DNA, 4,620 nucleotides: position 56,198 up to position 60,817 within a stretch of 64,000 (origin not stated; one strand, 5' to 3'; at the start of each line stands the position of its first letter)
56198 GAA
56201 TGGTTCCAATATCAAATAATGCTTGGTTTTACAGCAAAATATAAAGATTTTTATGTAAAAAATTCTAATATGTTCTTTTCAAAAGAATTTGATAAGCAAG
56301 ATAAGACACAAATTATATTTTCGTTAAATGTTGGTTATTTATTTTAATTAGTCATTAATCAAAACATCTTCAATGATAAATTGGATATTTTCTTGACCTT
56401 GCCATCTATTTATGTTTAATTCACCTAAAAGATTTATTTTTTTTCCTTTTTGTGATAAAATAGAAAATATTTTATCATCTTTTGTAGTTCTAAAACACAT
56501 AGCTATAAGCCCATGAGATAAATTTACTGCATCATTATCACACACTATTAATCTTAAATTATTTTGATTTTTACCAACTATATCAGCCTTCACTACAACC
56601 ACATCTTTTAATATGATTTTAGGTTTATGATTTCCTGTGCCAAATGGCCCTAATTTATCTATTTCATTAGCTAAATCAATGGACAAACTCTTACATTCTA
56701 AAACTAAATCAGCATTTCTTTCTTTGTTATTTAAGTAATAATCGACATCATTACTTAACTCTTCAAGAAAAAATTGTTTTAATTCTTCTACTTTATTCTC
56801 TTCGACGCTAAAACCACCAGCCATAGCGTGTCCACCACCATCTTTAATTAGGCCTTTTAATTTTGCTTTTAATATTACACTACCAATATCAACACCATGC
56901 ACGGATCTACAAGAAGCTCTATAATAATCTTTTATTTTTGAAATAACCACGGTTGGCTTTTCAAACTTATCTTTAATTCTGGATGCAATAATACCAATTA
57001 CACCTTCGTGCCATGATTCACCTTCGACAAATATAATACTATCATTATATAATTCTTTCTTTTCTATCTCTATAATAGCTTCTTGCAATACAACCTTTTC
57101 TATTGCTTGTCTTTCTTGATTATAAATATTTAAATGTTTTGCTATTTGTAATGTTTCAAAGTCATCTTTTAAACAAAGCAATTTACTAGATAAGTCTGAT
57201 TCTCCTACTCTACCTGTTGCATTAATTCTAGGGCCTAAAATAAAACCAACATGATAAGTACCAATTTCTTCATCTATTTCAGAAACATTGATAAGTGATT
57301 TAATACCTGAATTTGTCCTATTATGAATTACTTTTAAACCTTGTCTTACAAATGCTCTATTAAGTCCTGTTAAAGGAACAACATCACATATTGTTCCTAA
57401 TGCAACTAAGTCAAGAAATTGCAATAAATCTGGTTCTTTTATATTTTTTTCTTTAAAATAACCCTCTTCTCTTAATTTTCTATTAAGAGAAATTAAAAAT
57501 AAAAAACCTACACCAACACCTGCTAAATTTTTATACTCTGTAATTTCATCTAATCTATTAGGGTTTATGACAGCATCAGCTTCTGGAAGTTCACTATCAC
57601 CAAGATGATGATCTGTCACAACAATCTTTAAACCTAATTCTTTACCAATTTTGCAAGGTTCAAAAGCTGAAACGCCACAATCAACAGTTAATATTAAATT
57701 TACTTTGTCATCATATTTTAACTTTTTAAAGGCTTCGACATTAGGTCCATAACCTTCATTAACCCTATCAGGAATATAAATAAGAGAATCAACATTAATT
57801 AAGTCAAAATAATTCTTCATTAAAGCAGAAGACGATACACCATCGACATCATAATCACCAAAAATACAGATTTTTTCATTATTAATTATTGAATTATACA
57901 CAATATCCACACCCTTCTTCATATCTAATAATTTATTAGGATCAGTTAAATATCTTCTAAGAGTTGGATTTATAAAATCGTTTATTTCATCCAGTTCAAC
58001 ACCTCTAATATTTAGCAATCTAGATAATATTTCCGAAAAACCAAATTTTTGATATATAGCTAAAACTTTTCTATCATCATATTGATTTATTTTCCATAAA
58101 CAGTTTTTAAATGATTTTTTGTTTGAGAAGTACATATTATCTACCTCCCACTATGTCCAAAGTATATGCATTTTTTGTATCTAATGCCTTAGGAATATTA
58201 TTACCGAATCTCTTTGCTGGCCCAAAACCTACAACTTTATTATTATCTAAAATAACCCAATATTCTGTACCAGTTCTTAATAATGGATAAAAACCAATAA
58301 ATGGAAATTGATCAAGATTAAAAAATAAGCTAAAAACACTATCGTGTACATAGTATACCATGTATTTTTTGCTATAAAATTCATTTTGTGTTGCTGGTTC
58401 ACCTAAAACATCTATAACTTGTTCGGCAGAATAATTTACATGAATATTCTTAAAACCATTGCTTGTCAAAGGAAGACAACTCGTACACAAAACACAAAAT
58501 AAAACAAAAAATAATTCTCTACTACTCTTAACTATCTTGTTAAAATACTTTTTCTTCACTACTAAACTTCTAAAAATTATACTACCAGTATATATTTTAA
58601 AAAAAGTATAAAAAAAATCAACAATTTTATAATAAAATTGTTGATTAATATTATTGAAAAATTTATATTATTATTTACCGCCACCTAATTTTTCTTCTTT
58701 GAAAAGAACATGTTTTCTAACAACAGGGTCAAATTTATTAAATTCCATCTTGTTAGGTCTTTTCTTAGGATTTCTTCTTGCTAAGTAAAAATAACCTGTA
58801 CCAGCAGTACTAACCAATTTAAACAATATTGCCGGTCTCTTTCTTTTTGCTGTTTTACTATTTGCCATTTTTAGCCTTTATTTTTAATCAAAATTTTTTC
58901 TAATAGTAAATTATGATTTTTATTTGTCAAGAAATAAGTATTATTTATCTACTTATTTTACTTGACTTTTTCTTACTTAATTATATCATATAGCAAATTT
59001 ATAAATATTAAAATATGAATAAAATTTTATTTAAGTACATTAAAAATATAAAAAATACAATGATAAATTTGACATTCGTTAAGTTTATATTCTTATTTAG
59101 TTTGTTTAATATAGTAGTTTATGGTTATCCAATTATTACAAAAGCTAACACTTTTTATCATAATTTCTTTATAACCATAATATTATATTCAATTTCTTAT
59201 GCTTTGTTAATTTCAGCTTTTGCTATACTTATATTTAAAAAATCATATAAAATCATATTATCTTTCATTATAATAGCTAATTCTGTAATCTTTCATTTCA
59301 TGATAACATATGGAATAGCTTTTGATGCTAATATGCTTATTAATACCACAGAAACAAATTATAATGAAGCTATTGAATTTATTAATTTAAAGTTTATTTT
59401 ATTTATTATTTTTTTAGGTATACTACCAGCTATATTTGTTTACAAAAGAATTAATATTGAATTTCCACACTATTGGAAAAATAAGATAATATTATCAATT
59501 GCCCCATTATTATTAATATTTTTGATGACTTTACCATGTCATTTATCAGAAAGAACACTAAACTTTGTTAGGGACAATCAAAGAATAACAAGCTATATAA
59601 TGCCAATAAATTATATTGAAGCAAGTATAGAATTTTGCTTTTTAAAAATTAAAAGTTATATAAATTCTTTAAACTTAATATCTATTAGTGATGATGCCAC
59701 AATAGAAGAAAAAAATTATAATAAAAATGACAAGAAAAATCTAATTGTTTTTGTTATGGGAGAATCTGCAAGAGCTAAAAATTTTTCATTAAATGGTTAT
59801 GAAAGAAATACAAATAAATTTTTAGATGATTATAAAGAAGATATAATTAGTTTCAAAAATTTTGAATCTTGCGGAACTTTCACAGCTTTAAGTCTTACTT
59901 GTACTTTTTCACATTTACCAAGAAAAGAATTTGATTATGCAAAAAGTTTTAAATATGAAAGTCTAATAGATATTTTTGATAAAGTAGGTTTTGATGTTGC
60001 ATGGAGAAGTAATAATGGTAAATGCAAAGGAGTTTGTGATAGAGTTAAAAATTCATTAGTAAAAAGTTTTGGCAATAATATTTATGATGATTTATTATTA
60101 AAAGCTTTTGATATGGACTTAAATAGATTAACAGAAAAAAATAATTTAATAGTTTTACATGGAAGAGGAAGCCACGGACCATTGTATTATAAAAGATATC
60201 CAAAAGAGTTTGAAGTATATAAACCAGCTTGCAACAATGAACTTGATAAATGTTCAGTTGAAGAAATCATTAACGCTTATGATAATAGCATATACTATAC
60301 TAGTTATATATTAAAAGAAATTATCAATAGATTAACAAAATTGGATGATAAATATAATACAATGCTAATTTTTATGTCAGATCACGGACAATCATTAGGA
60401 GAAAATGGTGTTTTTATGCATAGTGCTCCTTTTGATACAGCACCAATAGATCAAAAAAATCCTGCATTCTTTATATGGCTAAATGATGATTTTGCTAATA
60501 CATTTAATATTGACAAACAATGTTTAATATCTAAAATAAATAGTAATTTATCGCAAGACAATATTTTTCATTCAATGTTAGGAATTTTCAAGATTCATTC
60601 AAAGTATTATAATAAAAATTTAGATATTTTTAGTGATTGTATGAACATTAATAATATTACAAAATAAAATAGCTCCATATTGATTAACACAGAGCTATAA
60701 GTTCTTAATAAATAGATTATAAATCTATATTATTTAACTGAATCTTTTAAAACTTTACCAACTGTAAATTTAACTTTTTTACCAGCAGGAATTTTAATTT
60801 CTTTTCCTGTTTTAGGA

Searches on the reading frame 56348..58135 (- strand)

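Call 35: search_protein_families(library=pfam, proteins=[window:56348-58135:-], max_evalue=0.00001)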
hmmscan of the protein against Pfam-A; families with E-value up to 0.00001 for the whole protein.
window:56348-58135:- (595 aa): 3 families
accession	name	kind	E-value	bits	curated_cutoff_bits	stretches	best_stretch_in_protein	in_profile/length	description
PF17768.7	RecJ_OB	-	2.6e-22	79.4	27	1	476-590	2-107/107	RecJ OB domain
PF01368.27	DHH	-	1.3e-19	71.1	28.1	1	88-248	1-125/125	DHH family, N-terminal domain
PF02272.25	DHHA1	-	5.2e-17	62.6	25.9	1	365-461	2-101/102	DHHA1 domain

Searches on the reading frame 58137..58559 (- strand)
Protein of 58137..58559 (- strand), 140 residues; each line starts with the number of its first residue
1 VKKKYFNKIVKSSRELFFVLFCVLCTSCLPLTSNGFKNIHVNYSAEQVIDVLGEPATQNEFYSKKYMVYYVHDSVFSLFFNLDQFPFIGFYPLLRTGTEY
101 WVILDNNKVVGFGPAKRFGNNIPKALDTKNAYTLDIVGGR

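Call 57: search_protein_families(library=pfam, proteins=[window:58137-58559:-], max_evalue=0.1)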
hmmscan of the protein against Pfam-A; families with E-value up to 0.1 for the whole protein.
window:58137-58559:- (140 aa): 1 family
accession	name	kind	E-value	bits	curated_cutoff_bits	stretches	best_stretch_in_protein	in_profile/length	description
PF04355.18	BamE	-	0.0026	17.9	23.2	1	37-70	10-42/71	Outer membrane protein assembly factor BamE domain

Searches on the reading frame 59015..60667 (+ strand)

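Call 35: search_protein_families(library=pfam, proteins=[window:59015-60667:+], max_evalue=0.00001)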
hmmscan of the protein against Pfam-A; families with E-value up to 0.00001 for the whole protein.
window:59015-60667:+ (550 aa): 2 families
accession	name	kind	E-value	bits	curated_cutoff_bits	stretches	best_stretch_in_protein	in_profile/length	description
PF00884.28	Sulfatase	-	7e-53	180.3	25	1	244-526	3-300/301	Sulfatase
PF08019.17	EptA_B_N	-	1.5e-26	93.5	22.3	1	63-207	3-147/152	Phosphoethanolamine transferase EptA/EptB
